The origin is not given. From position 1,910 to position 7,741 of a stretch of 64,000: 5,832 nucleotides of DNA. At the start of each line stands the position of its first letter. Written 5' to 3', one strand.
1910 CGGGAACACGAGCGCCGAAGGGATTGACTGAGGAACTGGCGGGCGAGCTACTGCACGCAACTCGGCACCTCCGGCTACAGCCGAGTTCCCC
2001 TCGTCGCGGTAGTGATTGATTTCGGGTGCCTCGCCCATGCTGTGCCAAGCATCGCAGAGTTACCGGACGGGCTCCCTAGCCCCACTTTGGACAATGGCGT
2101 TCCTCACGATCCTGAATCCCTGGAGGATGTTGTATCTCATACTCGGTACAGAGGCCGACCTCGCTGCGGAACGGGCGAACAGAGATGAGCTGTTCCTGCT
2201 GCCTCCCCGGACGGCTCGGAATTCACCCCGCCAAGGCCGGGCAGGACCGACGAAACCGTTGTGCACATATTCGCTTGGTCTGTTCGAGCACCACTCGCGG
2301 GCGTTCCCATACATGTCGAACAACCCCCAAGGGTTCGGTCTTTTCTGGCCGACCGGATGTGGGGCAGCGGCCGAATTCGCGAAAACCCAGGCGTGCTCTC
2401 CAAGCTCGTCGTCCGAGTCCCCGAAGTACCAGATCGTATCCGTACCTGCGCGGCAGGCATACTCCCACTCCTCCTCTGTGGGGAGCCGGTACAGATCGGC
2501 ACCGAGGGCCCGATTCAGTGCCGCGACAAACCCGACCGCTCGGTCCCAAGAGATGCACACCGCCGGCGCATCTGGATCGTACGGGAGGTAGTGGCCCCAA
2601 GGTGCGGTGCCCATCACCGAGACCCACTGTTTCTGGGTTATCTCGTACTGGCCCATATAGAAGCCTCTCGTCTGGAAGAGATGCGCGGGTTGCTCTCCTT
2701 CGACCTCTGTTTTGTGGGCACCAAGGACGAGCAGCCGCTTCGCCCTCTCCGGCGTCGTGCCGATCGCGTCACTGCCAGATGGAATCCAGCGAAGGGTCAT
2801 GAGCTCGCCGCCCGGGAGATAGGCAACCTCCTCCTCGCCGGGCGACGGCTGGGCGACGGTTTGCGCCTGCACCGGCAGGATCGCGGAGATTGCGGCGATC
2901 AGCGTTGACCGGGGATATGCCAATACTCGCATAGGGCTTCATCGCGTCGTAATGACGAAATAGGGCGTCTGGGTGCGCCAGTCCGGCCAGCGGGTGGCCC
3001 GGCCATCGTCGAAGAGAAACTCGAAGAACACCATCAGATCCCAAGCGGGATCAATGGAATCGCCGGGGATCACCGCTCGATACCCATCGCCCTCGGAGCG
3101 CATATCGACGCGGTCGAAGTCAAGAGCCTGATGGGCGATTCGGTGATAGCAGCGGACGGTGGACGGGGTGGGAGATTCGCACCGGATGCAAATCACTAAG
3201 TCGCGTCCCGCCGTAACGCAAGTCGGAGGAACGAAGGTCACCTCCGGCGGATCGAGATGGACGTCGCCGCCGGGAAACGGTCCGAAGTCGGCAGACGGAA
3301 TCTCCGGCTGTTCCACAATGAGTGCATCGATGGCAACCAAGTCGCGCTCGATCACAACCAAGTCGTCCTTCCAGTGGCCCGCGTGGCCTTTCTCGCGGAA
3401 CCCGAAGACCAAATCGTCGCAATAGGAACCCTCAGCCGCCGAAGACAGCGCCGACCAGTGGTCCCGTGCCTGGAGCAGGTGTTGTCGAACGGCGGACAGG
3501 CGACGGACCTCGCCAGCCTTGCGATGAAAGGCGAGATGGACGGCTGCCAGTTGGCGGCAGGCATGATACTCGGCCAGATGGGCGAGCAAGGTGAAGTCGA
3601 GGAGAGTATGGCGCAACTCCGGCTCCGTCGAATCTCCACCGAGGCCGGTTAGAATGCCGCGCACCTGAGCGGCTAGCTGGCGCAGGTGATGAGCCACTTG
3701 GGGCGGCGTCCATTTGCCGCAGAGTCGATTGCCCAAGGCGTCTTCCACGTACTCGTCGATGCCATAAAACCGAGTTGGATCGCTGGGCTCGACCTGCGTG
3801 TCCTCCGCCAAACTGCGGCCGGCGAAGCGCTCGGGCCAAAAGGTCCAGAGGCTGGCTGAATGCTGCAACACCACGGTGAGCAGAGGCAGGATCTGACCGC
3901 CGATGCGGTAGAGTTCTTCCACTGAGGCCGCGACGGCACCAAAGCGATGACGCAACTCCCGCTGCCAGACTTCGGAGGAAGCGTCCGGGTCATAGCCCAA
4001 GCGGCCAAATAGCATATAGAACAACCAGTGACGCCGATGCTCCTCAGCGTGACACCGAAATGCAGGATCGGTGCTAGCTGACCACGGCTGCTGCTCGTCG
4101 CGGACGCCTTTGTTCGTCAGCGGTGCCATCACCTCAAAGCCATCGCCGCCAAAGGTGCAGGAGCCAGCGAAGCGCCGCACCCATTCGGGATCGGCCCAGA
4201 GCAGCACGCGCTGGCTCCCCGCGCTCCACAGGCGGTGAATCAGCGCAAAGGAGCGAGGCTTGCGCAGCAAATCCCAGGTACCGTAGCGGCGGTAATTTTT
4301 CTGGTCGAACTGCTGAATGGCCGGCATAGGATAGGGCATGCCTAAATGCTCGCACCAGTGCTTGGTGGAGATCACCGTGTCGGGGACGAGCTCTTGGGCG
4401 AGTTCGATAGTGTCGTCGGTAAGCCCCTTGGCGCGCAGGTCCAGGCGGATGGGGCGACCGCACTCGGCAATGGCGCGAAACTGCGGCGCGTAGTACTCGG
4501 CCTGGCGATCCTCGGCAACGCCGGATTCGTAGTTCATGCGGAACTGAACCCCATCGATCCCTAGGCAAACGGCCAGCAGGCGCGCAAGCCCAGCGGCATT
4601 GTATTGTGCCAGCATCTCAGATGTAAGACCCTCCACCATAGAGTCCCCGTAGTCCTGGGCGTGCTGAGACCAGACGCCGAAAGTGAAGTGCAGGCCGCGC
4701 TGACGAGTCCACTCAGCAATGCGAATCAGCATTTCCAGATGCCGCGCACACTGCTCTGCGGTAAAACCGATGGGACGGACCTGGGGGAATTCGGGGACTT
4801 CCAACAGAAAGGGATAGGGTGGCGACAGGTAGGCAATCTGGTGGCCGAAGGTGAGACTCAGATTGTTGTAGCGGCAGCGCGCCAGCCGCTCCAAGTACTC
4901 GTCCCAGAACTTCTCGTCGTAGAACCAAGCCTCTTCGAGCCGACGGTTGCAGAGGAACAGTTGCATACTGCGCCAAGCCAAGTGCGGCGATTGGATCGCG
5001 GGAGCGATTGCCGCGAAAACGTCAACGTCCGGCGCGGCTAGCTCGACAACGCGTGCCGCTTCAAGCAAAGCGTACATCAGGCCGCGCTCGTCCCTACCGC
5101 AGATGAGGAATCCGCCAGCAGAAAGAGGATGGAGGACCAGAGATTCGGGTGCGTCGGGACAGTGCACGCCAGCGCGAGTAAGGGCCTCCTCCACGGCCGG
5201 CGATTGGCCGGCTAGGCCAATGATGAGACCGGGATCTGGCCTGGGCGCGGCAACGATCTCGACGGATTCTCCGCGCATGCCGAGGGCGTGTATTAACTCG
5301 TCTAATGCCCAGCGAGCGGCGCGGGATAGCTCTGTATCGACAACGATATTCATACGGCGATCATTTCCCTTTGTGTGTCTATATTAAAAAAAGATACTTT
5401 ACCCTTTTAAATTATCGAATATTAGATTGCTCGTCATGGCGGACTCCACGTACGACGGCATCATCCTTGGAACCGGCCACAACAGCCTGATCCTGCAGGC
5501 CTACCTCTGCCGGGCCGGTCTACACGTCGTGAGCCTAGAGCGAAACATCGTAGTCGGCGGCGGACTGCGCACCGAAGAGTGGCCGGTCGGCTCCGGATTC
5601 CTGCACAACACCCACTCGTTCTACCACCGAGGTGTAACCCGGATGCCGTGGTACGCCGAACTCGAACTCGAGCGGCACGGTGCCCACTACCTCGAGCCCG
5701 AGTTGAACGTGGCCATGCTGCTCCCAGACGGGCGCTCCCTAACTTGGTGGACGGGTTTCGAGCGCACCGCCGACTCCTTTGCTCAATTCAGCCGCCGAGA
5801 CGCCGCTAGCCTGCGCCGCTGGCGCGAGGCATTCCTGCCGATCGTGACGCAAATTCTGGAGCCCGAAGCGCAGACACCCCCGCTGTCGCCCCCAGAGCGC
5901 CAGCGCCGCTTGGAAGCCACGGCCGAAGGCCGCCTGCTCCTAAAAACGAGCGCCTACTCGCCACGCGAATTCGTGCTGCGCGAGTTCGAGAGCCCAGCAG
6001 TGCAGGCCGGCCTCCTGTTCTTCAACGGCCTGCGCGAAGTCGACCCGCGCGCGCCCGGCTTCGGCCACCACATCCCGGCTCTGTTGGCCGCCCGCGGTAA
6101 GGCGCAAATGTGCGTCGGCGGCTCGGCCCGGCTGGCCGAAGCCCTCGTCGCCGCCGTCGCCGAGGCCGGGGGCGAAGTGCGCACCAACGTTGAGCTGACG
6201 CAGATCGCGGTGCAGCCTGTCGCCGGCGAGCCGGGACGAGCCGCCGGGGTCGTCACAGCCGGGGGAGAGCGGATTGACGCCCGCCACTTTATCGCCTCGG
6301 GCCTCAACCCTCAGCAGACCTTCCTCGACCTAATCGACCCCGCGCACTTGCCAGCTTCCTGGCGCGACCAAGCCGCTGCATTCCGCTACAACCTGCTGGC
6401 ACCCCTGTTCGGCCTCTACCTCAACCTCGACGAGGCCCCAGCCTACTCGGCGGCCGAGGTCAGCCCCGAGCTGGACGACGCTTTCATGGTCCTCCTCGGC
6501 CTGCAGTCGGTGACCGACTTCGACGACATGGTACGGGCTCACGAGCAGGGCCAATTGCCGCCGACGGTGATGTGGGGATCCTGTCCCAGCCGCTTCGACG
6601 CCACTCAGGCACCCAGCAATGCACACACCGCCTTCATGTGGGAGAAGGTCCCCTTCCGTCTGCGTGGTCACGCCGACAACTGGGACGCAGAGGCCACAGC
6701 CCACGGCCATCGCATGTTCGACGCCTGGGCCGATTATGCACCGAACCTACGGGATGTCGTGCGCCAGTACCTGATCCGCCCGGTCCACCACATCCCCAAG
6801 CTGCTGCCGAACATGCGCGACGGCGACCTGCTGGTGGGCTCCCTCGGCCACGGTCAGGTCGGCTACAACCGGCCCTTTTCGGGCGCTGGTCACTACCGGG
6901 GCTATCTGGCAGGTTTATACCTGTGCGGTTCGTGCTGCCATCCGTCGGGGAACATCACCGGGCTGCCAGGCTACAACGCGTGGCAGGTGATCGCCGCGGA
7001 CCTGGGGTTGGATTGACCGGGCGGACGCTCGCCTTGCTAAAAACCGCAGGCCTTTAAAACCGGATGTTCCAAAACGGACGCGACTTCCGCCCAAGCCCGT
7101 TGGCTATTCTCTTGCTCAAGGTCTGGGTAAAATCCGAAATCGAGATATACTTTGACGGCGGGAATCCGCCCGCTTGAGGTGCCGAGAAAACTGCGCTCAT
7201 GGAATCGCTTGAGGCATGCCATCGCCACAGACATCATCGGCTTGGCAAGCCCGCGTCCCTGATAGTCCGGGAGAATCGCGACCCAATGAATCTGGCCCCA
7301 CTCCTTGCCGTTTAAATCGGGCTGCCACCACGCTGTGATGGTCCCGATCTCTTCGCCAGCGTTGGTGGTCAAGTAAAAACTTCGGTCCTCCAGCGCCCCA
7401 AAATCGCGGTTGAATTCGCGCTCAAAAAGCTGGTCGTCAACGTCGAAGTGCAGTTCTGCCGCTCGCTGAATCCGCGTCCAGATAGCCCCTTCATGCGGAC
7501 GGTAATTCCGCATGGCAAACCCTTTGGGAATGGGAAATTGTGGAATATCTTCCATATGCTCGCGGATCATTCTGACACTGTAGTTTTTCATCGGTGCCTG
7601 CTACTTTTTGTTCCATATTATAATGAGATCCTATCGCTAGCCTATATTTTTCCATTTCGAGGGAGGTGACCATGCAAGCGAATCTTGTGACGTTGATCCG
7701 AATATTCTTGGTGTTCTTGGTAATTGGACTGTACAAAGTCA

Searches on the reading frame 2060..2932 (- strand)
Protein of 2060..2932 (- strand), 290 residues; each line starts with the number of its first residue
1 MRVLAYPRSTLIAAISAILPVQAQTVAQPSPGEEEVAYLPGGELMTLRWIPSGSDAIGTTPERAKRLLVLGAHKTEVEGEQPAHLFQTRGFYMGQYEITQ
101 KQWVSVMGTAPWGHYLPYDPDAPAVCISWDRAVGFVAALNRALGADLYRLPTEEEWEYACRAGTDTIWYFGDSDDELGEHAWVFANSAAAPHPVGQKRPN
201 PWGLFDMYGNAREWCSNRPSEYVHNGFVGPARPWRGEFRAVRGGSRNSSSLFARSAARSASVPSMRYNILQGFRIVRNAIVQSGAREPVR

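Call 64: search_protein_families(library=pfam, proteins=[window:2060-2932:-], max_evalue=0.001)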
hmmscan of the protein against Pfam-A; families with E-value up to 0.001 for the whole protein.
window:2060-2932:- (290 aa): 1 family
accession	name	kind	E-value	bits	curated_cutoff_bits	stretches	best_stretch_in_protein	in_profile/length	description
PF03781.23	FGE-sulfatase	-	2.5e-35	122.8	23.3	1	51-277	9-255/255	Sulfatase-modifying factor enzyme 1-like domain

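Call 84: search_protein_families(library=ncbifam, proteins=[window:2060-2932:-], max_evalue=0.01)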
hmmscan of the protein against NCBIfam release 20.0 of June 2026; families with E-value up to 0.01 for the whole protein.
window:2060-2932:- (290 aa): 7 families
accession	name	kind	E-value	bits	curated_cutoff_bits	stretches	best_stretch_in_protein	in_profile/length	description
NF051459.1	pyoverdine_PvdO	equivalog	1.1e-19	70.6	500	1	117-278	113-279/280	dihydropyoverdine dehydrogenase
TIGR03525.2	GldK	equivalog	4.2e-13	49.4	350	1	145-279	253-407/408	T9SS ring complex lipoprotein PorK/GldK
TIGR02171.1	Fb_sc_TIGR02171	subfamily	6.6e-09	34.3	544.35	1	148-251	159-253/912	TIGR02171 family lipoprotein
TIGR03440.2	egtB_TIGR03440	equivalog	3.8e-07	29.6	360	1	117-275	269-412/413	ergothioneine biosynthesis protein EgtB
TIGR03524.1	GldJ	equivalog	1.4e-05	24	458.2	0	178-217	325-363/559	gliding motility lipoprotein GldJ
NF041186.1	SenA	equivalog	5.9e-05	22.6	420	1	112-276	261-381/382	selenoneine synthase SenA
TIGR03530.1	GldJ_short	equivalog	0.001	18.1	382.9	0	139-168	201-230/396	gliding motility lipoprotein GldJ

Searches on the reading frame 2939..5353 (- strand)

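Call 64: search_protein_families(library=pfam, proteins=[window:2939-5353:-], max_evalue=0.001)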
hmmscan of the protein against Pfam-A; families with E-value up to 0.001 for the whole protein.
window:2939-5353:- (804 aa): 0 families

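Call 84: search_protein_families(library=ncbifam, proteins=[window:2939-5353:-], max_evalue=0.01)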
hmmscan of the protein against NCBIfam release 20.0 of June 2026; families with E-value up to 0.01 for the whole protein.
window:2939-5353:- (804 aa): 1 family
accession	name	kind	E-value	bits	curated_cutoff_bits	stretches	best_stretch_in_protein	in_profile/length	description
NF049878.1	AlphGalctur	equivalog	3.8e-06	25.2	1300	1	142-188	167-215/901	alpha-d-galacturonidase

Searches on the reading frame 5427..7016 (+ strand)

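Call 64: search_protein_families(library=pfam, proteins=[window:5427-7016:+], max_evalue=0.001)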
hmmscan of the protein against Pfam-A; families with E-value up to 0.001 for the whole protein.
window:5427-7016:+ (529 aa): 0 families

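Call 84: search_protein_families(library=ncbifam, proteins=[window:5427-7016:+], max_evalue=0.01)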
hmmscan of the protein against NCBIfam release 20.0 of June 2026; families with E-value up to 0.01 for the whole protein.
window:5427-7016:+ (529 aa): 6 families
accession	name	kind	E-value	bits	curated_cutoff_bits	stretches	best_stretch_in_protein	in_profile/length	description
NF045689.1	BCarotKetCrtO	equivalog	1.4e-45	155.9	1000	1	8-522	3-535/563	beta-carotene ketolase CrtO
TIGR02734.1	crtI_fam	subfamily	8e-08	31.4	238.1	1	13-447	3-417/504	phytoene desaturase family protein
TIGR02730.1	carot_isom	equivalog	1.4e-06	27.4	586.9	1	227-313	222-302/493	carotenoid isomerase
NF045637.1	carotdesatCrtDProt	equivalog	1.1e-05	24.2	580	1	230-292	218-275/485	1-hydroxycarotenoid 3,4-desaturase CrtD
TIGR00292.1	TIGR00292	equivalog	0.0023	17.2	148.3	1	9-47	22-60/254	sulfide-dependent adenosine diphosphate thiazole synthase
NF005560.0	PRK07233.1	equivalog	0.0029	16.5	252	0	230-263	195-228/435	hypothetical protein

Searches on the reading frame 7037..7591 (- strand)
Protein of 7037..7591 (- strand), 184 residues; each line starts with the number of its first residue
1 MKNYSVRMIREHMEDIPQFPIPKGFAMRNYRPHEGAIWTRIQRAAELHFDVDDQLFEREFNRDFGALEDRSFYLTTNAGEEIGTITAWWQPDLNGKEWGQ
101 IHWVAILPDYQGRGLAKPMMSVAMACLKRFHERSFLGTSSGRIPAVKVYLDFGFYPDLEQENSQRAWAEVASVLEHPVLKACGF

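Call 64: search_protein_families(library=pfam, proteins=[window:7037-7591:-], max_evalue=0.001)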
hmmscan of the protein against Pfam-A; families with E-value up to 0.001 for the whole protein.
window:7037-7591:- (184 aa): 3 families
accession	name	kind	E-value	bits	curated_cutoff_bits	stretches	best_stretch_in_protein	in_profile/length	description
PF00583.31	Acetyltransf_1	-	2.2e-11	44.5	20.7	1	54-154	14-116/116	Acetyltransferase (GNAT) family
PF13508.13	Acetyltransf_7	-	1.9e-08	35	27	1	69-155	2-83/84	Acetyltransferase (GNAT) domain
PF13673.13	Acetyltransf_10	-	0.00019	21.8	23.6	1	68-159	29-111/128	Acetyltransferase (GNAT) domain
